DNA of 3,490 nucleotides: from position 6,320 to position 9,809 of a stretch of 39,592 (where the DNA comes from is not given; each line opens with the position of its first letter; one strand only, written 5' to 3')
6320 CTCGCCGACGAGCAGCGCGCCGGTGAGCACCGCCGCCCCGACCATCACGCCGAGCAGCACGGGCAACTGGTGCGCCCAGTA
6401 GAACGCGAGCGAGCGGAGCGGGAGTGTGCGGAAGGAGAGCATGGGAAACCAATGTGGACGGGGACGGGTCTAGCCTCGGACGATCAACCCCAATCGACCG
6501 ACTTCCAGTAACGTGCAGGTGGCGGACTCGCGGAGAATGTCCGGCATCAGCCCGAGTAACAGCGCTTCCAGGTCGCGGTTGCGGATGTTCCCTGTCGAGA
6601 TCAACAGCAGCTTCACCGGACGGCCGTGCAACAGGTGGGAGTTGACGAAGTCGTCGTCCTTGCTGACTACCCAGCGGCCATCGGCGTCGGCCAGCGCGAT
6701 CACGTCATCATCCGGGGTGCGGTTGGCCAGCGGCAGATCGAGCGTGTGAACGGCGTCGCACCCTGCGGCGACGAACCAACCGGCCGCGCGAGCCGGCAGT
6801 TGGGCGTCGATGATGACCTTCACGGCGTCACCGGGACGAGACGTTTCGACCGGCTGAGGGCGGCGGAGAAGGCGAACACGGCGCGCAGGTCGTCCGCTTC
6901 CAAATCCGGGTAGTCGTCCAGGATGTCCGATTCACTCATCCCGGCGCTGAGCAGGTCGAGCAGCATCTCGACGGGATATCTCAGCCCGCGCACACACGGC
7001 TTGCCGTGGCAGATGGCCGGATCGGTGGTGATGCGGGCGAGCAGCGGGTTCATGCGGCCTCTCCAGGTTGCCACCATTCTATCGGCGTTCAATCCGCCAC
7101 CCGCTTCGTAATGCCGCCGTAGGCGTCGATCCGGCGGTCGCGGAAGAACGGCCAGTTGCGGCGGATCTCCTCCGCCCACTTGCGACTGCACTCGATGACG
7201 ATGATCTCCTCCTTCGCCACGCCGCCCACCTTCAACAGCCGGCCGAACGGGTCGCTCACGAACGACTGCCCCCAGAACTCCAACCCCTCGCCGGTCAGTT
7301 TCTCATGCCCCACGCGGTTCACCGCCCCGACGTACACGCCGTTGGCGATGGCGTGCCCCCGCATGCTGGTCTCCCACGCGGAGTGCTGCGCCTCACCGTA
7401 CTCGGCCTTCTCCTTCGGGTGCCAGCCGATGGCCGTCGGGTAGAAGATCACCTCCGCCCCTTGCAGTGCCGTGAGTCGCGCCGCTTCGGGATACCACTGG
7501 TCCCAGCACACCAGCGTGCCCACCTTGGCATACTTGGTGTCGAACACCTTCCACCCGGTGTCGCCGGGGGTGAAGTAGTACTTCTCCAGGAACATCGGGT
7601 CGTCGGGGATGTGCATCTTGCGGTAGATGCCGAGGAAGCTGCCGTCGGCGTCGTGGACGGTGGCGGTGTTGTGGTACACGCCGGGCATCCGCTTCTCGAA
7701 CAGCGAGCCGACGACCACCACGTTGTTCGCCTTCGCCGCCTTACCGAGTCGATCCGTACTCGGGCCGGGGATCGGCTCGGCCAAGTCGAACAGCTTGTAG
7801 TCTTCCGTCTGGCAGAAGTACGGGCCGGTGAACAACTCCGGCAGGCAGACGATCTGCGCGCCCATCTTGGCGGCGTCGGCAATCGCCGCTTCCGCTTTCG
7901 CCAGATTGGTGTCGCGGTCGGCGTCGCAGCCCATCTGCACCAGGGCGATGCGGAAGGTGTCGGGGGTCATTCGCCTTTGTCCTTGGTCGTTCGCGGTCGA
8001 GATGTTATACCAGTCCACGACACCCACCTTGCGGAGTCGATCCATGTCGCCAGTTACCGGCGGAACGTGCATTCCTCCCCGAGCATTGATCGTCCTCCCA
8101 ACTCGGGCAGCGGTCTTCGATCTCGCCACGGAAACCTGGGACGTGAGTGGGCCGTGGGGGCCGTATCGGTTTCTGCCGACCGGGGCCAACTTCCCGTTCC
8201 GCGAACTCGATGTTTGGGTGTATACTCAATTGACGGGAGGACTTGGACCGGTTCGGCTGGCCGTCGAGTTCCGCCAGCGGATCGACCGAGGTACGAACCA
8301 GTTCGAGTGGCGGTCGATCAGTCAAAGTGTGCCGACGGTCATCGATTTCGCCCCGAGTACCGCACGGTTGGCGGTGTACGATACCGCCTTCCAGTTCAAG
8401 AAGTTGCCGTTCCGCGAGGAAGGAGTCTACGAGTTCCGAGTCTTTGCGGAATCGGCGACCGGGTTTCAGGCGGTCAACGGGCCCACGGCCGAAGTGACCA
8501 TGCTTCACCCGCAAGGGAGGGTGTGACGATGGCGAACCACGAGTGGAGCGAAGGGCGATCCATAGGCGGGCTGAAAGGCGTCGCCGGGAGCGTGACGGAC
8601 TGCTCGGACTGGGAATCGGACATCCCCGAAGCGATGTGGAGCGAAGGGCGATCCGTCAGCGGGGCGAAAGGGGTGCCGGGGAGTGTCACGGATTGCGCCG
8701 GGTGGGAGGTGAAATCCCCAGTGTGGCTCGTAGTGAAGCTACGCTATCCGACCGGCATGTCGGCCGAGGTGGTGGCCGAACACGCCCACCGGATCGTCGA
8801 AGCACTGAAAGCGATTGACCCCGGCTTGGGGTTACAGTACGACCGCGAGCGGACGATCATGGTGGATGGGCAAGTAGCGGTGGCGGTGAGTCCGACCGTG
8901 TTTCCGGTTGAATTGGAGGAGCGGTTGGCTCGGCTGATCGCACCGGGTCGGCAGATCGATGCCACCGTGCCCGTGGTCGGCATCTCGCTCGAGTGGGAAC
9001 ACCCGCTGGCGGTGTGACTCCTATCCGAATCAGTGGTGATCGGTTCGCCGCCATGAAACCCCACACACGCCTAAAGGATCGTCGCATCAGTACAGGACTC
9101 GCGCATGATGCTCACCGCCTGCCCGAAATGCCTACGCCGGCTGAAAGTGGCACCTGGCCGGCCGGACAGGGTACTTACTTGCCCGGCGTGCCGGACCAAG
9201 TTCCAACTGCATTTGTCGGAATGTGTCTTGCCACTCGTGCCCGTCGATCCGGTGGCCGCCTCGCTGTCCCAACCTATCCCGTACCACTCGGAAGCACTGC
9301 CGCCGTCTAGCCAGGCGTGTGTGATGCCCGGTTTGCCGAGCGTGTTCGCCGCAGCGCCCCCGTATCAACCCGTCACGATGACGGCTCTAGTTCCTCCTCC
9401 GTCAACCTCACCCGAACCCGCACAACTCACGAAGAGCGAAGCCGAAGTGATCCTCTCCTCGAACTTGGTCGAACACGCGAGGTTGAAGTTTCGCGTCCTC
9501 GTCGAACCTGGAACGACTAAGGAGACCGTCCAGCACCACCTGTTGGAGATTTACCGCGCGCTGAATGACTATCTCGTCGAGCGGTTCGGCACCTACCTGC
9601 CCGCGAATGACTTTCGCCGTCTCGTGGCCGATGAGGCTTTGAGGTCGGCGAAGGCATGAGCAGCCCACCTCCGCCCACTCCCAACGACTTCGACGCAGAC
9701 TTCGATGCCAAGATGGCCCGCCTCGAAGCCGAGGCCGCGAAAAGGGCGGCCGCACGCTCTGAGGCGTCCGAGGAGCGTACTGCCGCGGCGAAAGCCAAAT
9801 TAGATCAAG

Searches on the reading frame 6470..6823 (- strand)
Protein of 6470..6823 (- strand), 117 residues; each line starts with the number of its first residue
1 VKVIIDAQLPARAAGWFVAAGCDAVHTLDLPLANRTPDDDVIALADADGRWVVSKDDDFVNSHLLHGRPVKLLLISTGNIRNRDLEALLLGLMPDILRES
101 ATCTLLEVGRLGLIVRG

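Call 79: search_protein_families(library=pfam, proteins=[window:6470-6823:-], max_evalue=0.01)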
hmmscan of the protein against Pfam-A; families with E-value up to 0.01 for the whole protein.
window:6470-6823:- (117 aa): 2 families
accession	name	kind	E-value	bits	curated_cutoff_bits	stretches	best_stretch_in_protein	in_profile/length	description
PF18480.7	DUF5615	-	8.9e-21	74.3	23.8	1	1-100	1-99/110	Domain of unknown function (DUF5615)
PF18478.7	PIN_10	-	0.0049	17.4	26.2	1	1-59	1-62/84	PIN like domain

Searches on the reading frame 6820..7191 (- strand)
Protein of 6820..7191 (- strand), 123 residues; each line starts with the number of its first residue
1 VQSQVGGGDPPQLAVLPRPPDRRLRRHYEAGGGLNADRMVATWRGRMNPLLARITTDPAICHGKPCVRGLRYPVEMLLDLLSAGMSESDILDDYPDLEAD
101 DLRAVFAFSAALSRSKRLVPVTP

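Call 79: search_protein_families(library=pfam, proteins=[window:6820-7191:-], max_evalue=0.01)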
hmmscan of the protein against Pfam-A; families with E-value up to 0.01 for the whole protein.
window:6820-7191:- (123 aa): 1 family
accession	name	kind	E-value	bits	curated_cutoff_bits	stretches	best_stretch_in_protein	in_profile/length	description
PF04255.20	DUF433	-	2.1e-23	82.3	23.6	1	54-108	1-55/56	Protein of unknown function (DUF433)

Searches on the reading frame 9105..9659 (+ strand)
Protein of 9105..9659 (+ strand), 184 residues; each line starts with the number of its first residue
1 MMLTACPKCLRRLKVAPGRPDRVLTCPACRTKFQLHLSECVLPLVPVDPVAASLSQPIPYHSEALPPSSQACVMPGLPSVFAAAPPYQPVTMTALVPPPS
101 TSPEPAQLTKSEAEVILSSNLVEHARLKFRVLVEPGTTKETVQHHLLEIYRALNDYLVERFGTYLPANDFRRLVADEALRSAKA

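Call 79: search_protein_families(library=pfam, proteins=[window:9105-9659:+], max_evalue=0.01)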
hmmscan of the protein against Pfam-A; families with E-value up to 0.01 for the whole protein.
window:9105-9659:+ (184 aa): 1 family
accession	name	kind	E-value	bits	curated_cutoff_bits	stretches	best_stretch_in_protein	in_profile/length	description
PF13719.11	Zn_ribbon_5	-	0.0017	18.5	29.3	0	25-39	4-18/37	zinc-ribbon domain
